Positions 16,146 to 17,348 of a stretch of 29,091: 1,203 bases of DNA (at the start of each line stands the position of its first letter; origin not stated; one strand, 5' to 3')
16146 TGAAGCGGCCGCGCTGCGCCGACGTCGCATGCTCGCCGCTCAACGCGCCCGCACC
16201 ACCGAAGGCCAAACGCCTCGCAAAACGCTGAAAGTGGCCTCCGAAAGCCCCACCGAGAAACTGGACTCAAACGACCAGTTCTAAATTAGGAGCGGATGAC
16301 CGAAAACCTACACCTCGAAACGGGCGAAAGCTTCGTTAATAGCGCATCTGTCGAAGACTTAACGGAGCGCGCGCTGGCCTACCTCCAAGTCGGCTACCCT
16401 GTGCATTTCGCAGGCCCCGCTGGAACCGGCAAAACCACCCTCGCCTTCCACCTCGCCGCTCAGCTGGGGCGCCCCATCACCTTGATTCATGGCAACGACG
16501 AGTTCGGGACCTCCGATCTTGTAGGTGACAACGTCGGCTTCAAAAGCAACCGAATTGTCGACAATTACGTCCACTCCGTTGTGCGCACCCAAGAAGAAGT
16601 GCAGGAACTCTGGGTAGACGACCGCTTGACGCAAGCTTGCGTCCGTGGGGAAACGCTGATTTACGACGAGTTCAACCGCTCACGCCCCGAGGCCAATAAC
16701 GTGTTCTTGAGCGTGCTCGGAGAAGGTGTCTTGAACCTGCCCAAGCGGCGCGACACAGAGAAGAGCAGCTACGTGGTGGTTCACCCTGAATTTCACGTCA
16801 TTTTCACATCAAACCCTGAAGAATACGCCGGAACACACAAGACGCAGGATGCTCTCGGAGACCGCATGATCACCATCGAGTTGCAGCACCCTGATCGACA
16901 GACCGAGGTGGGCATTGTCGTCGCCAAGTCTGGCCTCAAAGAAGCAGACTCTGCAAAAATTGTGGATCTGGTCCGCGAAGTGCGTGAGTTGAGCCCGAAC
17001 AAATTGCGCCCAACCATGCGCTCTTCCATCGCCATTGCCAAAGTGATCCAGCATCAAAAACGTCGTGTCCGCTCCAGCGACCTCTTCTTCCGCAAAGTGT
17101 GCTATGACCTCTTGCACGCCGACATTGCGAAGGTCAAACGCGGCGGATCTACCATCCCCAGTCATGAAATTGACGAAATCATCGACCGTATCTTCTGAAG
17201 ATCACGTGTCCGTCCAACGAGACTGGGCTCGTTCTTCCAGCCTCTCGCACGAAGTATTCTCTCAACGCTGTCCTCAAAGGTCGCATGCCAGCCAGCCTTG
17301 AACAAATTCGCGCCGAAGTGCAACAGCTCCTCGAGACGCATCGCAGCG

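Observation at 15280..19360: Tandemly duplicated gvpC-like/gvpN module inside the gas vesicle operon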

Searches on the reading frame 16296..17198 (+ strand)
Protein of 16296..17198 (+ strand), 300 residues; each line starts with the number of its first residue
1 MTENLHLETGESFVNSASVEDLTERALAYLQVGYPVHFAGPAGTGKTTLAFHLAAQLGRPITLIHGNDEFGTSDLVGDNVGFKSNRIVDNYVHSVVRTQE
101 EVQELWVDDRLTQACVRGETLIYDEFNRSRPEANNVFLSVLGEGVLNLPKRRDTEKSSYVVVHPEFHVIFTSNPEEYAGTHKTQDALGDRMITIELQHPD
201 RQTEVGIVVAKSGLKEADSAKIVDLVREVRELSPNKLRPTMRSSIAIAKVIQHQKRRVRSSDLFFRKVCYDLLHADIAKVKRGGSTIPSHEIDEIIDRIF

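Call 3: search_protein_families(library=pfam, proteins=[window:16296-17198:+], max_evalue=0.1)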
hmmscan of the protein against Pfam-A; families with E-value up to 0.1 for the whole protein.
window:16296-17198:+ (300 aa): 21 families
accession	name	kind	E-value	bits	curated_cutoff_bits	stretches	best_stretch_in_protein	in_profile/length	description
PF07728.20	AAA_5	-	3.1e-16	60.1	22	1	38-191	4-139/139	AAA domain (dynein-related subfamily)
PF07726.17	AAA_3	-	2.8e-07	30.9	27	1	42-192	8-130/131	ATPase family associated with various cellular activities (AAA)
PF12774.13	AAA_6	-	3.8e-07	29.8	25.2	2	107-231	74-201/327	Hydrolytic ATP binding site of dynein motor region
PF00004.35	AAA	-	0.00014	22.8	21.2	1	38-71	3-36/131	ATPase family associated with various cellular activities (AAA)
PF13238.12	AAA_18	-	0.00032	21.6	29.4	1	38-104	3-68/128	AAA domain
PF00910.28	RNA_helicase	-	0.00077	20.4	21.5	1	37-88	2-27/105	RNA helicase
PF13671.12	AAA_33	-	0.0017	19.1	27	1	37-134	3-86/143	AAA domain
PF13521.12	AAA_28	-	0.0073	17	27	1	36-60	2-26/164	AAA domain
PF20720.3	nSTAND3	-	0.0076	16.4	27.2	1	24-57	8-41/155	Novel STAND NTPase 3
PF13481.12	AAA_25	-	0.011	15.8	27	1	30-57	30-57/195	AAA domain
PF02562.22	PhoH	-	0.019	14.9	27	1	37-56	23-42/205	PhoH-like protein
PF05496.18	RuvB_N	-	0.032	14.4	27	1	36-102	36-103/159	Holliday junction DNA helicase RuvB P-loop domain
PF02367.23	TsaE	-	0.034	14.5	26.6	1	17-58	5-46/128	Threonylcarbamoyl adenosine biosynthesis protein TsaE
PF14532.12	Sigma54_activ_2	-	0.045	14.4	25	1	15-59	3-47/138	Sigma-54 interaction domain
PF06068.19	TIP49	-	0.052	13.2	23.8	1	33-65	50-84/347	TIP49 P-loop domain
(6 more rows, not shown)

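Call 6: search_protein_families(library=ncbifam, proteins=[window:16296-17198:+], max_evalue=0.01)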
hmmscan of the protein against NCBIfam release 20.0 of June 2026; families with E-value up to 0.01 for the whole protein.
window:16296-17198:+ (300 aa): 12 families
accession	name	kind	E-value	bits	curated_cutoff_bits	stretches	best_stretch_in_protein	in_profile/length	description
TIGR02640.1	gas_vesic_GvpN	equivalog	4.2e-100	334.6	266.8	1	13-275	1-260/262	gas vesicle protein GvpN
NF047784.1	MadB_ATPase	equivalog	1.5e-10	40.8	475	1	120-252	141-262/298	MadB family AAA-type ATPase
TIGR01650.1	PD_CobS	equivalog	0.00022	20.5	558.55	1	36-229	67-251/327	cobaltochelatase subunit CobS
NF038214.1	IS21_help_AAA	equivalog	0.0024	17.6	200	1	13-57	72-114/232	IS21-like element helper ATPase IstB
NF011523.0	PRK14962.1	equivalog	0.0029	16.5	576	1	13-57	16-60/474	DNA polymerase III subunits gamma and tau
NF000868.0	PRK00080.1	equivalog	0.0038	16.2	282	1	37-87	55-105/330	Holliday junction branch migration DNA helicase RuvB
NF006586.0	PRK09112.1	equivalog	0.0039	16.4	308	1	36-57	48-69/351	DNA polymerase III subunit delta'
TIGR02881.1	spore_V_K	equivalog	0.0039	16.3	422.95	0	24-89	33-99/261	stage V sporulation protein K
TIGR00635.1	ruvB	equivalog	0.0046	16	299.05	1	37-102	34-100/305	Holliday junction branch migration DNA helicase RuvB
NF042959.1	IteA_antiphage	equivalog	0.0057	15.9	510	0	36-63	128-155/367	anti-phage ATPase IteA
TIGR02880.1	cbbX_cfxQ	equivalog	0.006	15.9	459.25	0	30-83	55-109/284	CbbX protein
NF006743.0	PRK09270.1-2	equivalog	0.0075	15.3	227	0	15-81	8-76/217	nucleoside/nucleotide kinase family protein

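Call 12: find_related_loci(query=window:16296-17198:+, collection=genome_contigs, flank=10000)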
Query window:16296-17198:+ (300 aa) in genome_contigs; peptide patterns used: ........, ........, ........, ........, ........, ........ (x = any residue, [..] = any of these).
240 stretches matched a pattern; 21 encode a relative of the query (tblastn E <= 1e-3); 21 distinct loci.
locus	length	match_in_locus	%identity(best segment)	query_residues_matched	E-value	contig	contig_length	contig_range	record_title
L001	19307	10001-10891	60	2-299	8e-126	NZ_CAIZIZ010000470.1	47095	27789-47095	MAG: uncultured Lamprocystis sp. isolate Loc080925-5-5m_bin-0833, whole genome shotgun sequence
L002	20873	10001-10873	62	8-299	2e-125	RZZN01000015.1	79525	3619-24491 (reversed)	MAG: Gammaproteobacteria bacterium isolate INTA.AUR.070 contig-100_60, whole genome shotgun sequence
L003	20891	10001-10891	60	2-299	9e-125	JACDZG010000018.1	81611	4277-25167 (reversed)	MAG: Chromatiaceae bacterium isolate ppb02 NODE_22_length_81611_cov_250.996714, whole genome shotgun sequence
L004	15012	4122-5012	59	2-299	1e-124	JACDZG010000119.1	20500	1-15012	MAG: Chromatiaceae bacterium isolate ppb02 NODE_248_length_20500_cov_247.644999, whole genome shotgun sequence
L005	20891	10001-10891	60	2-299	4e-124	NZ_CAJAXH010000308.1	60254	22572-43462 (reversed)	MAG: uncultured Thiodictyon sp. isolate I-2_bin-116, whole genome shotgun sequence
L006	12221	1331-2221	59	2-299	3e-123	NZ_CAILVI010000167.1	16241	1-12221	MAG: uncultured Thiodictyon sp. isolate D14_bin-1308, whole genome shotgun sequence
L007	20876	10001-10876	59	8-300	1e-115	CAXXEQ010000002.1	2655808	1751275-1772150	MAG: Desulfomonilaceae bacterium isolate 8deb2ff7-9cb5-4438-9dd6-cb8d27c5cb84 genome assembly, contig: contig_2, whole g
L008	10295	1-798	62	33-299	3e-114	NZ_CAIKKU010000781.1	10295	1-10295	MAG: uncultured Thiodictyon sp. isolate Loclat_bin-12166, whole genome shotgun sequence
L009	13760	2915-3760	55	4-283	1e-102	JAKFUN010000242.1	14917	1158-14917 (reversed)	MAG: Phycisphaerales bacterium isolate D1_Bin_30 D1_0002728, whole genome shotgun sequence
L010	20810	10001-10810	56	1-273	2e-101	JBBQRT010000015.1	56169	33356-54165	MAG: Phycisphaerales bacterium isolate Co_metawrap_1706 Cmw_1706_k141_11363873_length_56169_cov_17.9988, whole genome sh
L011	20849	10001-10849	55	11-296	3e-101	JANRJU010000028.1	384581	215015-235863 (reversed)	MAG: Planctomycetota bacterium isolate bins.190 k141_3059498, whole genome shotgun sequence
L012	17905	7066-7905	54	4-286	8e-101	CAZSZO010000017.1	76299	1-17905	MAG TPA_asm: uncultured Phycisphaeraceae bacterium isolate SRP287051_co1_59 genome assembly, contig: NODE_708_length_762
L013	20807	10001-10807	58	8-280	7e-101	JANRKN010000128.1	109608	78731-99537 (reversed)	MAG: Planctomycetota bacterium isolate bins.49 k141_739316, whole genome shotgun sequence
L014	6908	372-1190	54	8-288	2e-99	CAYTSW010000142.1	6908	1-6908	MAG TPA_asm: uncultured Phycisphaeraceae bacterium isolate binchicken_co8_44 genome assembly, contig: NODE_21770_length_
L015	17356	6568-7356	58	12-277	2e-98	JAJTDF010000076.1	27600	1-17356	MAG: Planctomycetaceae bacterium isolate 53600_E7 Sample_53600_scaffold_582, whole genome shotgun sequence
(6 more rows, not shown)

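Call 15: find_encoding_contigs(protein=window:16296-17198:+, flank=10000, max_places=6)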
Protein window:16296-17198:+ (300 aa): 4 contigs read that carry it; 4 places shown.
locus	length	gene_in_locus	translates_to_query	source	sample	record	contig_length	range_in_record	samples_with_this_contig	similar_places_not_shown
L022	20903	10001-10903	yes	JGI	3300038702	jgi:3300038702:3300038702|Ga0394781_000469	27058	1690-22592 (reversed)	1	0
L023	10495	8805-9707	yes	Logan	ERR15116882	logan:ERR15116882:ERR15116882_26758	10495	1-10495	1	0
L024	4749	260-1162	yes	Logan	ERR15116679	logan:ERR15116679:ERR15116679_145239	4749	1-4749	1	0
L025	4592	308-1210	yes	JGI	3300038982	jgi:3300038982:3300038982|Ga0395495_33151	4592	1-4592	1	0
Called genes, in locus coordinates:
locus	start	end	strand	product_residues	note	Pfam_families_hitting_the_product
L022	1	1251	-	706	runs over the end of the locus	PF22020:RlmL_1st, PF02926:THUMP, PF01170:UPF0020, PF13649:Methyltransf_25 (faint), PF10672:Methyltrans_SAM, PF03602:Cons_hypoth95, PF13847:Methyltransf_31 (weak)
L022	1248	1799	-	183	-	PF03352:Adenine_glyco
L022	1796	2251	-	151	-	PF02391:MoaE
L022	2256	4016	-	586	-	PF03485:Arg_tRNA_synt_N, PF00750:tRNA-synt_1d, PF05746:DALR_1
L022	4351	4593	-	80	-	-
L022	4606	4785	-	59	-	-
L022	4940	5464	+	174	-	PF00903:Glyoxalase (weak), PF13669:Glyoxalase_4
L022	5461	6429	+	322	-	PF01073:3Beta_HSD, PF01370:Epimerase, PF02719:Polysacc_synt_2, PF04321:RmlD_sub_bind, PF05368:NmrA, PF13460:NAD_binding_10, PF16363:GDP_Man_Dehyd, PF07993:NAD_binding_4 (weak)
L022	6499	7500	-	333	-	PF06564:CBP_BcsQ (faint), PF10609:ParA, PF13614:AAA_31, PF00142:Fer4_NifH (faint), PF01656:CbiA, PF02374:ArsA_ATPase (weak)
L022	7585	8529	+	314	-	PF01656:CbiA, PF10609:ParA, PF13614:AAA_31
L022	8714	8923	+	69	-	PF00741:Gas_vesicle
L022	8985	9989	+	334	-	-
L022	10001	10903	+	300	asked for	PF12774:AAA_6 (faint), PF07726:AAA_3 (weak), PF07728:AAA_5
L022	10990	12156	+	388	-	-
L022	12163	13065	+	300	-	PF07726:AAA_3 (weak), PF07728:AAA_5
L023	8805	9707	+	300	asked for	PF12774:AAA_6 (faint), PF07726:AAA_3 (weak), PF07728:AAA_5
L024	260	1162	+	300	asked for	PF12774:AAA_6 (faint), PF07726:AAA_3 (weak), PF07728:AAA_5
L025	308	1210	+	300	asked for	PF12774:AAA_6 (faint), PF07726:AAA_3 (weak), PF07728:AAA_5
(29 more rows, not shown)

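Call 22: find_related_loci(query=A2, collection=metagenome_contigs, flank=6000)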
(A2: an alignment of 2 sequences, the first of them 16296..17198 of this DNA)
Query A2 (300 aa) in metagenome_contigs; peptide patterns used: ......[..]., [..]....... (x = any residue, [..] = any of these).
78 stretches matched a pattern; 27 encode a relative of the query (tblastn E <= 1e-3); 27 distinct loci.
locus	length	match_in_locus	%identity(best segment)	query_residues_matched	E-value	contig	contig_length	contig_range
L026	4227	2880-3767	58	3-299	3e-123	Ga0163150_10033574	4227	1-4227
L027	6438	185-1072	58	3-299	9e-122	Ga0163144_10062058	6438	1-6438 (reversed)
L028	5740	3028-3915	57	3-299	8e-121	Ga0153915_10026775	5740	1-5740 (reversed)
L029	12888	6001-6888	59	3-299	1e-120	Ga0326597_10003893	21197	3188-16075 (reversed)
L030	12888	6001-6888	59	3-299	2e-119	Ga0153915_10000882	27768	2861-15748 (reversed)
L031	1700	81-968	59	3-299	2e-127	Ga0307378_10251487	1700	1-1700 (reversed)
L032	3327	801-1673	59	8-299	2e-121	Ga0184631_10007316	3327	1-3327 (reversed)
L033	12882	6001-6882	59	5-299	4e-118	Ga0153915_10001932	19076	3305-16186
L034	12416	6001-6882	59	5-299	2e-117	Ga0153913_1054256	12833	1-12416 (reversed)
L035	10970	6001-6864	58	8-296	2e-116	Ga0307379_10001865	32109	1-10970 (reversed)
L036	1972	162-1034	58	8-299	6e-123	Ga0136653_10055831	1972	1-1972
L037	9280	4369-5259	56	2-299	4e-114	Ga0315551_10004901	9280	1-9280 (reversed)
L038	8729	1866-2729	58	11-299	3e-113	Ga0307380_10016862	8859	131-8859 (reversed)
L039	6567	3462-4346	57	8-296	7e-112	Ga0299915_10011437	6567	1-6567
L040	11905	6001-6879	57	3-296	1e-111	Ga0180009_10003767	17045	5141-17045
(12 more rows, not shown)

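Call 32: find_homologous_proteins(query=window:16296-17198:+, max_evalue=1e-60)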
Query window:16296-17198:+ (300 aa): 7295 proteins with E <= 1e-60 among 8000 candidates; the best 120 are listed.
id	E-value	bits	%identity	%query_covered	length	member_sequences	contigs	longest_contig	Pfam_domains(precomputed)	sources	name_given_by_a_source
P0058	1.9e-195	666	100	100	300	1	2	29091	PF12774.14,PF07726.18,PF07728.21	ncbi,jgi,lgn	jgi:gas vesicle protein GvpN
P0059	8.2e-160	549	82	99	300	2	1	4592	PF07726.18,PF07728.21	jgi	jgi:gas vesicle protein GvpN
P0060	7.1e-119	415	62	99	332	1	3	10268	PF07726.18,PF07728.21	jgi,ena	jgi:gas vesicle protein GvpN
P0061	2.5e-118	413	62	97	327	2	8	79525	PF07726.18,PF07728.21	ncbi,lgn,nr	ncbi:MAG: gas vesicle protein GvpN [Sphingobacteriia bacterium]|nr:gas vesicle protein GvpN [Sphingo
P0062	7.2e-117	408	60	99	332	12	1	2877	PF07726.18,PF07728.21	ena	-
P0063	7.7e-117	408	60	98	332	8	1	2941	PF07726.18,PF07728.21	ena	-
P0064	8.1e-117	408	60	99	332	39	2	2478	PF07726.18,PF07728.21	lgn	-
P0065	1.0e-116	407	60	99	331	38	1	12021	PF07726.18,PF07728.21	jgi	-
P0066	1.1e-116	407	60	99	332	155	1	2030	PF07726.18,PF07728.21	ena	-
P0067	1.7e-116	407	62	96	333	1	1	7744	PF07726.18,PF07728.21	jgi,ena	-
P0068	3.8e-116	406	62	96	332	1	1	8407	PF07726.18,PF07728.21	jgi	-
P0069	4.0e-116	406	62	96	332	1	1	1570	PF07726.18,PF07728.21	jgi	jgi:gas vesicle protein GvpN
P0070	5.8e-116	405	61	97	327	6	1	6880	PF07726.18,PF07728.21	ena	-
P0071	8.4e-116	405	59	99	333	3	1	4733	PF07726.18,PF07728.21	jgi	-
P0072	9.3e-116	404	61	96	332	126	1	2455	PF07726.18,PF07728.21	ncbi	-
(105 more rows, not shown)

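Call 61: search_dna_similar(query=window:16296-17198:+, collection=plasmids, mode=protein, max_evalue=1e-30, max_rows=30)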
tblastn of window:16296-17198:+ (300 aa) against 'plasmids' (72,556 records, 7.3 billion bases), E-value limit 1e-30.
Records with a match: 26; places in all: 28; records where one place covers at least 80% of the query: 13.
Best place of each record, by identity: <60% 26.
By first word of the organism name: Halobacterium 16; Methylocella 2; Spartinivicinus 1; Methylosinus 1; Octadecabacter 1; Nostoc 1; Haloplanus 1; Halogeometricum 1; Natronorubrum 1; Natrinema 1.
By predicted mobility (MOB-suite, as given by PLSDB): non-mobilizable 24; mobilizable 2.
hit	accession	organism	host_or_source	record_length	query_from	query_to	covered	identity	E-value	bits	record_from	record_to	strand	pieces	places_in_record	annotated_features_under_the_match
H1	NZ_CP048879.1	Spartinivicinus ruber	pure culture,coastal sediment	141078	8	299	97%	54.6%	1e-103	338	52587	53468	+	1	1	gvpN: gas vesicle protein GvpN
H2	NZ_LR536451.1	Methylocella tundrae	-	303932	2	273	91%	52.6%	3e-91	303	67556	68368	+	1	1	gvpN: gas vesicle protein GvpN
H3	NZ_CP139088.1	Methylocella tundrae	Single cell,tundra wetland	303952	2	273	91%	52.6%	3e-91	303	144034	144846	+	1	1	gvpN: gas vesicle protein GvpN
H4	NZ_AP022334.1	Methylosinus sp. C49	-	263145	7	273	89%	52.4%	1e-87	293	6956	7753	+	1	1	gvpN: gas vesicle protein GvpN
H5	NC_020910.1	Octadecabacter arcticus 238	150 km offshore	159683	8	273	89%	49.2%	2e-80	272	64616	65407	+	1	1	gvpN: gas vesicle protein GvpN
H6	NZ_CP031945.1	Nostoc sphaeroides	whole organism,water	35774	13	273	87%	47.9%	8e-75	256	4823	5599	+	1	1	gvpN: gas vesicle protein GvpN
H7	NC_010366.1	Halobacterium salinarum NRC-34001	-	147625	11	279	90%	42.6%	2e-52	191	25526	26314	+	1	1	gvpN: gas vesicle protein GvpN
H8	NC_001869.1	Halobacterium salinarum NRC-34001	-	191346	11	279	90%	42.6%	2e-52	191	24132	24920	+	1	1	gvpN: gas vesicle protein GvpN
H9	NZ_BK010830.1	Halobacterium salinarum NRC-34001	-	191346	11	279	90%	42.6%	2e-52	191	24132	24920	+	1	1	gvpN: gas vesicle protein GvpN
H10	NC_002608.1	Halobacterium salinarum NRC-34001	-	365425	11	279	90%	42.6%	2e-52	191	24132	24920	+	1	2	gvpN: gas vesicle protein GvpN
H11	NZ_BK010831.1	Halobacterium salinarum NRC-34001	-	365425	11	279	90%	42.6%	2e-52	191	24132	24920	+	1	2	gvpN: gas vesicle protein GvpN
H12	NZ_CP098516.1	Haloplanus sp. GDY1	cell culture,salt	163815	11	279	90%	41.7%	5e-51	187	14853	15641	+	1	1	gvpN: gas vesicle protein GvpN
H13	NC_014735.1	Halogeometricum borinquense DSM 11551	-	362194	11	279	90%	40.0%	8e-51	186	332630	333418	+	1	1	gvpN: gas vesicle protein GvpN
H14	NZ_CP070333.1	Halobacterium sp. BOL4-2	Salt,Salt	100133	11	231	74%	43.9%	1e-49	183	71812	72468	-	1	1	gvpN: gas vesicle protein GvpN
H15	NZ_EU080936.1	Halobacterium sp. GN101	-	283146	11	231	74%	43.9%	1e-49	183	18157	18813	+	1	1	gvpN: gas vesicle protein GvpN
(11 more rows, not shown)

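Call 62: get_annotated_region(hit=H1, flank=6000)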
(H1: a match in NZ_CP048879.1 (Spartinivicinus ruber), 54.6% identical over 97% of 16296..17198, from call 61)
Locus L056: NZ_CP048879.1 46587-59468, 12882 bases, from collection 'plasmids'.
description: Spartinivicinus ruber strain S2-4-1H plasmid pA, complete sequence
organism: Spartinivicinus ruber (NCBI taxid 2683272)
taxonomy: Bacteria; Pseudomonadota; Gammaproteobacteria; Oceanospirillales; Zooshikellaceae; Spartinivicinus; Spartinivicinus ruber
host: -; source: pure culture,coastal sediment; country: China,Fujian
typing (MOB-suite, as given by PLSDB): non-mobilizable
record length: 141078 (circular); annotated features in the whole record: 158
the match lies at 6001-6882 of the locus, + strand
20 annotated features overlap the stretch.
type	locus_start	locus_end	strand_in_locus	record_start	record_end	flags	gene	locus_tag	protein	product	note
CDS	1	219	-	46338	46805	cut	-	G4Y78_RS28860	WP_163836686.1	excisionase family DNA-binding protein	-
CDS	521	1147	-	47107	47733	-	-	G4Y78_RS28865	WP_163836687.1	IS6 family transposase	-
CDS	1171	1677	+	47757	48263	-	-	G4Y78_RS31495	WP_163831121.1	IS630 family transposase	-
CDS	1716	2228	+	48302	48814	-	-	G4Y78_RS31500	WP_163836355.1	IS630 family transposase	-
CDS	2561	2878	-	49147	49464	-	gvpJ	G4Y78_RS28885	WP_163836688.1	gas vesicle protein GvpJ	-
CDS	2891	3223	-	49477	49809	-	-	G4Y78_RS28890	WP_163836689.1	gas vesicle protein K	-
CDS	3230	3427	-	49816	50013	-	-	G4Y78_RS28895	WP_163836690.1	gas vesicle protein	-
CDS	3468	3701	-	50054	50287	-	-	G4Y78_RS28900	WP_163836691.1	gas vesicle protein GvpG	-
CDS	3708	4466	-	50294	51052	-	-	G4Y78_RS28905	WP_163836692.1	GvpL/GvpF family gas vesicle protein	-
CDS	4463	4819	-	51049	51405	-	-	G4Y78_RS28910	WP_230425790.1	FxsA family protein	-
CDS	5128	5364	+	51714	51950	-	gvpA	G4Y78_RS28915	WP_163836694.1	gas vesicle structural protein GvpA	-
CDS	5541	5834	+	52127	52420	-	-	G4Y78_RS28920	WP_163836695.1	hypothetical protein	-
CDS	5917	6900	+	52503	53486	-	gvpN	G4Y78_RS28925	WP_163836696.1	gas vesicle protein GvpN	GO:0031412 - gas vesicle organization [Evidence IEA]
CDS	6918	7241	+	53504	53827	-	-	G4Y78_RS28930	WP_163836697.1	hypothetical protein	-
CDS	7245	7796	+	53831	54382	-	-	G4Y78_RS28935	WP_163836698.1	hypothetical protein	-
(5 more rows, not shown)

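Call 63: get_annotated_region(hit=H2, flank=5000)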
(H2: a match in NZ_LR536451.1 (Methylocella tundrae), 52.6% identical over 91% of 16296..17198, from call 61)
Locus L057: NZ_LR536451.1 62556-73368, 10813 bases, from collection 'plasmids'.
description: Methylocella tundrae isolate MTUNDRAET4 annotated genome plasmid 2
organism: Methylocella tundrae (NCBI taxid 227605)
taxonomy: Bacteria; Pseudomonadota; Alphaproteobacteria; Hyphomicrobiales; Beijerinckiaceae; Methylocella; Methylocella tundrae
host: -; source: -; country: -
typing (MOB-suite, as given by PLSDB): non-mobilizable
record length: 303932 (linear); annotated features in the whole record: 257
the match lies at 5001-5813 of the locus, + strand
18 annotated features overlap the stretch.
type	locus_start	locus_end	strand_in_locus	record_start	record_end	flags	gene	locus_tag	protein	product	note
CDS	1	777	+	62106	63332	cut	-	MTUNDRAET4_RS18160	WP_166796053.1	sigma-54 dependent transcriptional regulator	GO:0006355 - regulation of DNA-templated transcription [Evidence IEA]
CDS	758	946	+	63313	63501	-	-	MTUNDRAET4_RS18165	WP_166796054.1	helix-turn-helix domain-containing protein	-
CDS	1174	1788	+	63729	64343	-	-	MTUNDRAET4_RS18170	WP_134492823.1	GvpL/GvpF family gas vesicle protein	GO:0031412 - gas vesicle organization [Evidence IEA]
CDS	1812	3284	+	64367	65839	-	-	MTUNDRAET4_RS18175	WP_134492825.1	ATP-binding protein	-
CDS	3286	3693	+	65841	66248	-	-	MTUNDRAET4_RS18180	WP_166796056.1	response regulator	GO:0000160 - phosphorelay signal transduction system [Evidence IEA]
CDS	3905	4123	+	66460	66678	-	gvpA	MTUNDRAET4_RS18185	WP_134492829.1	gas vesicle structural protein GvpA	-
CDS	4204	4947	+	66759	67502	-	-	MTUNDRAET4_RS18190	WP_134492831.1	hypothetical protein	-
CDS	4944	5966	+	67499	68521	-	gvpN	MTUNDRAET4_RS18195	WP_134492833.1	gas vesicle protein GvpN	GO:0031412 - gas vesicle organization [Evidence IEA]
CDS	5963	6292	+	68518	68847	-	-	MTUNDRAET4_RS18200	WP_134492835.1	hypothetical protein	-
CDS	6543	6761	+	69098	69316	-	-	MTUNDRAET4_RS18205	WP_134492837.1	hypothetical protein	-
CDS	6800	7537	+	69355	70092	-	-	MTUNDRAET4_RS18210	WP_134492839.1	GvpL/GvpF family gas vesicle protein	-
CDS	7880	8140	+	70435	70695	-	-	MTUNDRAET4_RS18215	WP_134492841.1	gas vesicle protein GvpG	-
CDS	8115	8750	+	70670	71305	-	gvpJ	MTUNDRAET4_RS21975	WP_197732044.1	gas vesicle protein GvpJ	-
CDS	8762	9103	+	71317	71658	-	-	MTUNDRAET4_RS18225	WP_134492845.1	gas vesicle protein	-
CDS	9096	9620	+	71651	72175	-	-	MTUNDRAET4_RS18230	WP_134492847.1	Hsp20/alpha crystallin family protein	-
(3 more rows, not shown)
